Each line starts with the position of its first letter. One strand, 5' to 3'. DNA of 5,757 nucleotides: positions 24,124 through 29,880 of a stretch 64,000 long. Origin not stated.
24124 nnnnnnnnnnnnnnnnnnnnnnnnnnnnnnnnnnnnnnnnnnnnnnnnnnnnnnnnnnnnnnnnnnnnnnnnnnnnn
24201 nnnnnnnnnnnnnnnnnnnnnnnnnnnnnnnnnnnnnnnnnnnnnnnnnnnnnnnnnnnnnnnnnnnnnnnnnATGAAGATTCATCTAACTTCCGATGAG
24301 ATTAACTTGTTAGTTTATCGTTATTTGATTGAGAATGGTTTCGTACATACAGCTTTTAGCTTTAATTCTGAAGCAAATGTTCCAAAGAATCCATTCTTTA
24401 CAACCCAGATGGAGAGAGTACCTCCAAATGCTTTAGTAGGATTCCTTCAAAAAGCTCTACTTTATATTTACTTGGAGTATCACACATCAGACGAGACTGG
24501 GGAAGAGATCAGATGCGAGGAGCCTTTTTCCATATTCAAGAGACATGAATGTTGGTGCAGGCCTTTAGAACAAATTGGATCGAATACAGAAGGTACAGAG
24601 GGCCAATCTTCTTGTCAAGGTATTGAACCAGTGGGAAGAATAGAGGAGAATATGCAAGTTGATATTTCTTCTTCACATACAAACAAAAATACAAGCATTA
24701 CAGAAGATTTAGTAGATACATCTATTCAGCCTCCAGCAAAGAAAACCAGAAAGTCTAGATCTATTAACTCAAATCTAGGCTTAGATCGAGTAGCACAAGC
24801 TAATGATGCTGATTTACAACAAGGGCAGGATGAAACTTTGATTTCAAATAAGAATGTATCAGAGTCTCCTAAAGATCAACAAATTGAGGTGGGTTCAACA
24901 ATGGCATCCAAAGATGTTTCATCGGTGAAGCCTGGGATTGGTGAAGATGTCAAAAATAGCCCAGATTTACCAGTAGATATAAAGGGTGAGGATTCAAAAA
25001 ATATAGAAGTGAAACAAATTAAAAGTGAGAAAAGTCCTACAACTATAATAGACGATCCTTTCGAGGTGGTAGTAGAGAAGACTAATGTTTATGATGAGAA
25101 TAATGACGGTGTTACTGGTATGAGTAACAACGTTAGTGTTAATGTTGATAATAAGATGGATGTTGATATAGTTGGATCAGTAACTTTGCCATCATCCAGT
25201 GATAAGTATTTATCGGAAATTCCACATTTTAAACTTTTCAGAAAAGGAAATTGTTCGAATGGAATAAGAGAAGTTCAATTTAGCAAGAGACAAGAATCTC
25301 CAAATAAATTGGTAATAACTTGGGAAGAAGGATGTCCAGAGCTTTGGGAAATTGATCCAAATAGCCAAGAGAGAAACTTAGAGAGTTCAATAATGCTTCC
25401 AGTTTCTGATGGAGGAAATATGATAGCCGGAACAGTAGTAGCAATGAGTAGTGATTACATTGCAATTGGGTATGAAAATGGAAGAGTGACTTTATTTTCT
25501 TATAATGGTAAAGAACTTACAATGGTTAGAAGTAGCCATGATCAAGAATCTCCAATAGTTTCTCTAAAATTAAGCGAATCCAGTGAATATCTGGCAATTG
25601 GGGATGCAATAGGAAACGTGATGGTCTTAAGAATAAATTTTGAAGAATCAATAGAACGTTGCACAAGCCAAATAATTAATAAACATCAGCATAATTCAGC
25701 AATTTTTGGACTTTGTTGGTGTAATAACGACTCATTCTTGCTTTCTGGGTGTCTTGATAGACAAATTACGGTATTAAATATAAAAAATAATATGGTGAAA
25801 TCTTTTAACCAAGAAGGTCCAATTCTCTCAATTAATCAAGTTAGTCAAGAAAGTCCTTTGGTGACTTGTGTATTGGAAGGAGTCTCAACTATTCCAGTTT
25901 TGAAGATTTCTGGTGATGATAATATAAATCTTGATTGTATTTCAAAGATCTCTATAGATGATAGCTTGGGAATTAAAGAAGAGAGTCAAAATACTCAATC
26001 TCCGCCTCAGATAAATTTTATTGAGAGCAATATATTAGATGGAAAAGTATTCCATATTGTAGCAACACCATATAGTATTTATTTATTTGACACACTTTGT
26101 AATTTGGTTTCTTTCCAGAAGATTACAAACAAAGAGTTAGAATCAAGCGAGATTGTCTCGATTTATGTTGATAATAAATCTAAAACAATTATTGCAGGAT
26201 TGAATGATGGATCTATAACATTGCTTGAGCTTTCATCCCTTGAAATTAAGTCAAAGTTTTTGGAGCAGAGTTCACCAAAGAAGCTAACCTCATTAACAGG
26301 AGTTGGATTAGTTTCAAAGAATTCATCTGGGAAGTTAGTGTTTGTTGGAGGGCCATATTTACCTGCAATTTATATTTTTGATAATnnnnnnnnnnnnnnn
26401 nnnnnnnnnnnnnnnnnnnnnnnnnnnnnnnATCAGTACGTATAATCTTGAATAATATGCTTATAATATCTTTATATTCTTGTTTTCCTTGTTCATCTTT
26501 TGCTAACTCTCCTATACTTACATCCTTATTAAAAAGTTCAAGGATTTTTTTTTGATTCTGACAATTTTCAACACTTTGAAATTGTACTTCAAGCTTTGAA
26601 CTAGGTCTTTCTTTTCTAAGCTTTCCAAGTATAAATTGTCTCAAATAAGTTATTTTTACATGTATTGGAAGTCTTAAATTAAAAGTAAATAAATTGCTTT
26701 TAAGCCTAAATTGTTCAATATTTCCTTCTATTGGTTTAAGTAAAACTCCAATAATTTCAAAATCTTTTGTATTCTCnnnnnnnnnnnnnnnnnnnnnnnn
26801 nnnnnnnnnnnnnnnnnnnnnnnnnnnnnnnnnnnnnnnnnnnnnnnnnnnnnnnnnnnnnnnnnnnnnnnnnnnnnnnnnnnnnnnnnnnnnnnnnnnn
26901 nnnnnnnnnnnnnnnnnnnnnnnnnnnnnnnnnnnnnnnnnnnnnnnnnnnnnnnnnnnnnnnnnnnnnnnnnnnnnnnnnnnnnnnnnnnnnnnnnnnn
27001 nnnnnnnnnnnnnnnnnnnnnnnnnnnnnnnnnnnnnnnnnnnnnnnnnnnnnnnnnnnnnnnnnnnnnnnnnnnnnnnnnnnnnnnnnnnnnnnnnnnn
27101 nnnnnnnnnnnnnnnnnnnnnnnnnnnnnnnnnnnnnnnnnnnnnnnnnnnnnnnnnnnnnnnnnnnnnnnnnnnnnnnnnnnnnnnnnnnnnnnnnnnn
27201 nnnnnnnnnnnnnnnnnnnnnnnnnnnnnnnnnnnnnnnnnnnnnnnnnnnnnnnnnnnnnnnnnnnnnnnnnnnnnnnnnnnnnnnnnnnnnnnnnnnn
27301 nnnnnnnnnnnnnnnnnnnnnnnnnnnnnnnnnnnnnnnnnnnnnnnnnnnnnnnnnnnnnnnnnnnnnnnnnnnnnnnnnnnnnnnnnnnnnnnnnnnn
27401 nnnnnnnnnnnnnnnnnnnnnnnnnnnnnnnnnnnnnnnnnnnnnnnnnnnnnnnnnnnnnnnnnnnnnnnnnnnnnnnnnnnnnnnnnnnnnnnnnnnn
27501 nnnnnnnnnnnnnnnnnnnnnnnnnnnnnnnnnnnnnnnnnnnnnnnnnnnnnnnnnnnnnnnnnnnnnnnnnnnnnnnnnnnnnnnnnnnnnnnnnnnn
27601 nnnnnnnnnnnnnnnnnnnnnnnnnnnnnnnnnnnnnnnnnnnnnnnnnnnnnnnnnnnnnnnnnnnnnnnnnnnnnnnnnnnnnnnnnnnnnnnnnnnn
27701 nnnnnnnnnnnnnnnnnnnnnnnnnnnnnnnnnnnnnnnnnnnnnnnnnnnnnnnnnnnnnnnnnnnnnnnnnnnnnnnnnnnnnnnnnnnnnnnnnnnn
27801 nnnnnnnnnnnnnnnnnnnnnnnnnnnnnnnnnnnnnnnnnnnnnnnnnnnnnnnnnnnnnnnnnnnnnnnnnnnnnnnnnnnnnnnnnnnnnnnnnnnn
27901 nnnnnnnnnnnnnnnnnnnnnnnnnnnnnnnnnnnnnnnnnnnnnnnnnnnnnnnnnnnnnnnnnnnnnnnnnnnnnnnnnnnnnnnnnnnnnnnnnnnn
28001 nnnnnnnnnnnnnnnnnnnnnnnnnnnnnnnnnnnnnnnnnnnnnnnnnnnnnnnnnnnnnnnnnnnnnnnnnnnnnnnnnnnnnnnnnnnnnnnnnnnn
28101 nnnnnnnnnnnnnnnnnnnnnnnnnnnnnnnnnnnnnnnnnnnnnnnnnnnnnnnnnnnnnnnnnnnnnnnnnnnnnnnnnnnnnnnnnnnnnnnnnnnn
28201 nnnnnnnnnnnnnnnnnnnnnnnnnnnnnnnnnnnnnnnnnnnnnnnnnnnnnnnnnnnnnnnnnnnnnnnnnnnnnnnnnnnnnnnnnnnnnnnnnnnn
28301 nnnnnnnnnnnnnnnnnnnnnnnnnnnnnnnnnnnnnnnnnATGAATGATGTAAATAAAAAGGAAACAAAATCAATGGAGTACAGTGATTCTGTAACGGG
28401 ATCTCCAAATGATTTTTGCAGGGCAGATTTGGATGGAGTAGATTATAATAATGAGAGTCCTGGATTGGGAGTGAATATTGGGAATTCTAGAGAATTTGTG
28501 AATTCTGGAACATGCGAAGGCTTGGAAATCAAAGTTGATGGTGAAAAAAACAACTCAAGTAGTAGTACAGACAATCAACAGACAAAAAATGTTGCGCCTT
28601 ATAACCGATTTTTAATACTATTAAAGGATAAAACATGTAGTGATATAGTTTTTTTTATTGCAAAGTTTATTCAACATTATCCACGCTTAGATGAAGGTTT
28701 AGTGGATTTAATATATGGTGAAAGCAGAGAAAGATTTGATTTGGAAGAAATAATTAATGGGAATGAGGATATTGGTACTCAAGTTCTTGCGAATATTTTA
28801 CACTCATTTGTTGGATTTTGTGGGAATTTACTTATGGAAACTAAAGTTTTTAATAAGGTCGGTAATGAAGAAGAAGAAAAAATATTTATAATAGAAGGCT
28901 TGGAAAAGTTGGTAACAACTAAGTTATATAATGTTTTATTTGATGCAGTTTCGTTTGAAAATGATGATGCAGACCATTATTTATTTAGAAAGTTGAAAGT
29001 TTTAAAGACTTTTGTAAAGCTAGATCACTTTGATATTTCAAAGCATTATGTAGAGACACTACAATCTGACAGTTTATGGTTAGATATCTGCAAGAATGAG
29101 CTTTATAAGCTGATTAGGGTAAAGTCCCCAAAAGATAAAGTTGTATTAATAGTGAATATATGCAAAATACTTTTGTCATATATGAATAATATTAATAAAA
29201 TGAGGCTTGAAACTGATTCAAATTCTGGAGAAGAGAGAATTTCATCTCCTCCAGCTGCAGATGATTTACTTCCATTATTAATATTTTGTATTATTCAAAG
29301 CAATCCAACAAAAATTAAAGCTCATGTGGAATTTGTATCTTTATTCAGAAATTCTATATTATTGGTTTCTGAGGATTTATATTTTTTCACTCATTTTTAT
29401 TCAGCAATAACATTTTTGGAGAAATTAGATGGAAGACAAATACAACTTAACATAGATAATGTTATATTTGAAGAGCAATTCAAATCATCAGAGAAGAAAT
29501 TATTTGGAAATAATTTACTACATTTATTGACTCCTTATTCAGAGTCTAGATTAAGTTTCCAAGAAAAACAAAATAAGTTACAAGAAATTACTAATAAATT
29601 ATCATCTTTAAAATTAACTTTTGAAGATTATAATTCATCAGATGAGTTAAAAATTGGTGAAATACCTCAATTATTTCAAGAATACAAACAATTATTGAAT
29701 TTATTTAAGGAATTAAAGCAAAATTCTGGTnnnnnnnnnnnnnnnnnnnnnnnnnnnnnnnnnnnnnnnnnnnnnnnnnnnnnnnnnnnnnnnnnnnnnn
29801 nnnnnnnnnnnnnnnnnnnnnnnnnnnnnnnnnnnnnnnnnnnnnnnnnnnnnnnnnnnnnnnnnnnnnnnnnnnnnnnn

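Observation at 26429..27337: PRC1-type RING1/PCGF RING finger in an apicomplexan, adjacent to a TBL1-like corepressor WD40 gene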

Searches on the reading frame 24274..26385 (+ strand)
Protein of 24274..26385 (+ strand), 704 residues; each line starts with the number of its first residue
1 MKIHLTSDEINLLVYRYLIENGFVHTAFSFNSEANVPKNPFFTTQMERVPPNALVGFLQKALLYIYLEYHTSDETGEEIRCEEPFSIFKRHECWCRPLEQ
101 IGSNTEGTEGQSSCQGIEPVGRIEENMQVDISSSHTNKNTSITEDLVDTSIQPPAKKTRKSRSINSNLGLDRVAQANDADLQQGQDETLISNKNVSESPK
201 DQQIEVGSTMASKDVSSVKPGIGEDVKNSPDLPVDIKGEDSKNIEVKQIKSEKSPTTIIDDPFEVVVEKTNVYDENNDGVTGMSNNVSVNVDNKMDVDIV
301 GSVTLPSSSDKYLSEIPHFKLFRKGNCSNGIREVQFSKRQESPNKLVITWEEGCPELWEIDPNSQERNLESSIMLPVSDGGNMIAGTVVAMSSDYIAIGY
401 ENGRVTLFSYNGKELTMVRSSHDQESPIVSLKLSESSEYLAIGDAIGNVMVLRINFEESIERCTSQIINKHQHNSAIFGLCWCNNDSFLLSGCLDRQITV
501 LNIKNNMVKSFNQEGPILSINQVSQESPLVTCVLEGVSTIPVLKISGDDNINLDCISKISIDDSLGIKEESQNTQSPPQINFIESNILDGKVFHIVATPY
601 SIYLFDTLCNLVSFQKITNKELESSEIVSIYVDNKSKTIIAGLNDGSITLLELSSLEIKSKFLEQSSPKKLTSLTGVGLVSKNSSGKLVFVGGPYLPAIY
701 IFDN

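Call 4: search_protein_families(library=pfam, proteins=[window:24274-26385:+], max_evalue=1)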
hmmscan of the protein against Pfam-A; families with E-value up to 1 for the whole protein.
window:24274-26385:+ (704 aa): 31 families (the best 25 are shown)
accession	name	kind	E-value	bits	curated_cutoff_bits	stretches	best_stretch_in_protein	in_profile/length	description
PF24807.1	WD40_CDC20-Fz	-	1.1e-15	58.2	200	2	323-535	46-242/292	CDC20/Fizzy WD40 domain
PF23756.1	Beta-prop_HPS5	-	5.4e-14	52.6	34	1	373-509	10-142/328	HPS5 beta propeller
PF25173.1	Beta-prop_WDR3_1st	-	5e-12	46.3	154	2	388-532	36-173/184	WDR3 first beta-propeller domain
PF23414.1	Beta-prop_EML_2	-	1.6e-11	44.6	90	1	388-506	46-156/266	Echinoderm microtubule-associated protein second beta-propeller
PF23410.3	Beta-prop_VPS8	-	1.1e-10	41.5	28.9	1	387-502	27-137/358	Vps8 beta-propeller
PF25174.1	Beta-prop_THOC3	-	6.6e-10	38.9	305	1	323-463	124-251/272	THOC3 beta-propeller domain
PF12894.13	ANAPC4_WD40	-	7.1e-10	39.4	22.9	2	432-516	2-81/91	Anaphase-promoting complex subunit 4 WD40 domain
PF23341.1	PEP5_VPS11_N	-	1e-09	38.4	40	2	476-545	21-97/338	PEP5/VPS11 N-terminal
PF08513.17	LisH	-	3.7e-09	36.7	21.6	1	8-34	1-27/27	LisH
PF25171.1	Beta-prop_WDR36-Utp21_1st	-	1.5e-08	34.8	80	1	344-499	121-261/266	WDR36/Utp21 first beta-propeller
PF24817.1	WD40_WDHD1_1st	-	5.9e-08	32.7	109.9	2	347-486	144-277/291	WDHD1 first WD40 domain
PF24796.1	WDR55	-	6.6e-08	32.4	200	1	425-522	7-104/296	WDR55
PF23389.1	Beta-prop_WDR19_1st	-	1.7e-07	31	27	1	394-512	51-160/325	WDR19 first beta-propeller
PF23383.1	Beta-prop_IFT140_1st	-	1.1e-06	28.1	27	1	394-457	73-134/406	IFT140 first beta-propeller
PF24805.1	EIF3I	-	4.5e-06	26.5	200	1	296-440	59-203/324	EIF3I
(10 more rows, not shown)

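Call 38: search_solved_structures(query=window:24274-26385:+, max_evalue=0.001, show_alignments=2)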
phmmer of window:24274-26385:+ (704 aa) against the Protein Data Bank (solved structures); distinct sequences matched with E-value up to 0.001: 3.
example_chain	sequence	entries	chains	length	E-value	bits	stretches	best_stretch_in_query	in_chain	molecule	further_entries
2xtd_A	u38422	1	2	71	4.7e-12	48.4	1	4-72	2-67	TBL1 F-BOX-LIKE/WD REPEAT-CONTAINING PROTEIN TBL1X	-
2xtc_A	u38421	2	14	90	5.8e-12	48.1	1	4-73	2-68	F-BOX-LIKE/WD REPEAT-CONTAINING PROTEIN TBL1X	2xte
1pgu_A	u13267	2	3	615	0.00064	21.6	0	385-507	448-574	Actin interacting protein 1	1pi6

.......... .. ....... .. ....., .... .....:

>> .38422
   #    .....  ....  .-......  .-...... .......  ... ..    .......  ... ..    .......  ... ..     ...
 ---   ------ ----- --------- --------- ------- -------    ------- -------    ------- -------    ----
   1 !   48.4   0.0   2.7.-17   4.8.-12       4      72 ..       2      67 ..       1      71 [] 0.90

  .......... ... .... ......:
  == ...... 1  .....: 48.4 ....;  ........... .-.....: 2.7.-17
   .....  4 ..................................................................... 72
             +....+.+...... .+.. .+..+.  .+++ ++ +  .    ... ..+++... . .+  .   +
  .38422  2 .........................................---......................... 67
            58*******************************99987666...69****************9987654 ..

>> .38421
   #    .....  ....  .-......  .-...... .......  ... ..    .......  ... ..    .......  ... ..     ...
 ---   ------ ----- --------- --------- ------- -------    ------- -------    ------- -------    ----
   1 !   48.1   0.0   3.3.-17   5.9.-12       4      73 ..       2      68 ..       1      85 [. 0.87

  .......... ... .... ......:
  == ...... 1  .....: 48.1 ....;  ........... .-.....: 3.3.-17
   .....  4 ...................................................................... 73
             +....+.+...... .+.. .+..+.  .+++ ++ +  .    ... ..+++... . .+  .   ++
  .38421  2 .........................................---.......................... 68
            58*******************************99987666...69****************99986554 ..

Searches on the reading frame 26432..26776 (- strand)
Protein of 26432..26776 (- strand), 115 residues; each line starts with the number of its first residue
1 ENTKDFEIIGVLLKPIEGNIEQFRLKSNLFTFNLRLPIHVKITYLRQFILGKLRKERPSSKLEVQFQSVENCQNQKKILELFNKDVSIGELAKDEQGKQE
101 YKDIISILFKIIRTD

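Call 47: predict_structure(alignment_id=A2)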
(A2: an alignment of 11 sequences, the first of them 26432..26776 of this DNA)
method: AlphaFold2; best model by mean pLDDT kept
length: 115 residues; sequences in the alignment: 11
mean_pLDDT: 83.0   pTM: 0.74
mean pLDDT of the five models: 83.0, 82.8, 82.4, 80.9, 80.3
residues with pLDDT >= 90: 38; 70-90: 61; 50-70: 13; < 50: 3
segments of 3 or more residues with pLDDT < 50: 1-3
pLDDT, mean of each block of 10 residues (from residue 1): 70 82 69 90 92 89 90 82 90 71 88 86
secondary structure, 60 per line:
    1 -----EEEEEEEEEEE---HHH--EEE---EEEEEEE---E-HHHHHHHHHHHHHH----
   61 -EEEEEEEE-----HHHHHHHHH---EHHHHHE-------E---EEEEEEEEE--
elements in order: E6-16 E25-27 E31-37 H43-56 E62-69 H75-83 H88-92 E105-113

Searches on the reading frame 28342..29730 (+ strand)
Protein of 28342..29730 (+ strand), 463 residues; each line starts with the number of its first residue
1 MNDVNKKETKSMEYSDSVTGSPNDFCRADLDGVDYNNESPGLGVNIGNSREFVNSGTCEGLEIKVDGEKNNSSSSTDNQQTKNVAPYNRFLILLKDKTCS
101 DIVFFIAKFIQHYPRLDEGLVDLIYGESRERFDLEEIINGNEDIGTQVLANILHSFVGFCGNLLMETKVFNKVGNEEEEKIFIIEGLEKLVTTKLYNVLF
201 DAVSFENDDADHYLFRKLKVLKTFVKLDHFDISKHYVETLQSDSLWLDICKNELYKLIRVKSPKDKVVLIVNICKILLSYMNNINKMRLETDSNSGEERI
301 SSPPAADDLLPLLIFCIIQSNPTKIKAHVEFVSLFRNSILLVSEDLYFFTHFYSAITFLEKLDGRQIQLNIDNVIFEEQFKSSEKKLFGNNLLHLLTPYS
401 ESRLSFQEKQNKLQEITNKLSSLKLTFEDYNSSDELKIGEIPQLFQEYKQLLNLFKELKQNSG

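Call 4: search_protein_families(library=pfam, proteins=[window:28342-29730:+], max_evalue=1)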
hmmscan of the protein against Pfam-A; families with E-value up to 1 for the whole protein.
window:28342-29730:+ (463 aa): 3 families
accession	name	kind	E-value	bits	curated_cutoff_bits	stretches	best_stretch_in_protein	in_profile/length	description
PF02204.23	VPS9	-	1.8e-22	80.1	27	1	250-363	4-103/104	Vacuolar sorting protein 9 (VPS9) domain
PF18151.6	DUF5601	-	0.19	12.3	23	1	152-196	23-65/65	Domain of unknown function (DUF5601)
PF20378.3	DUF6673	-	0.35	11.7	24.5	1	375-422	55-105/114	Family of unknown function (DUF6673)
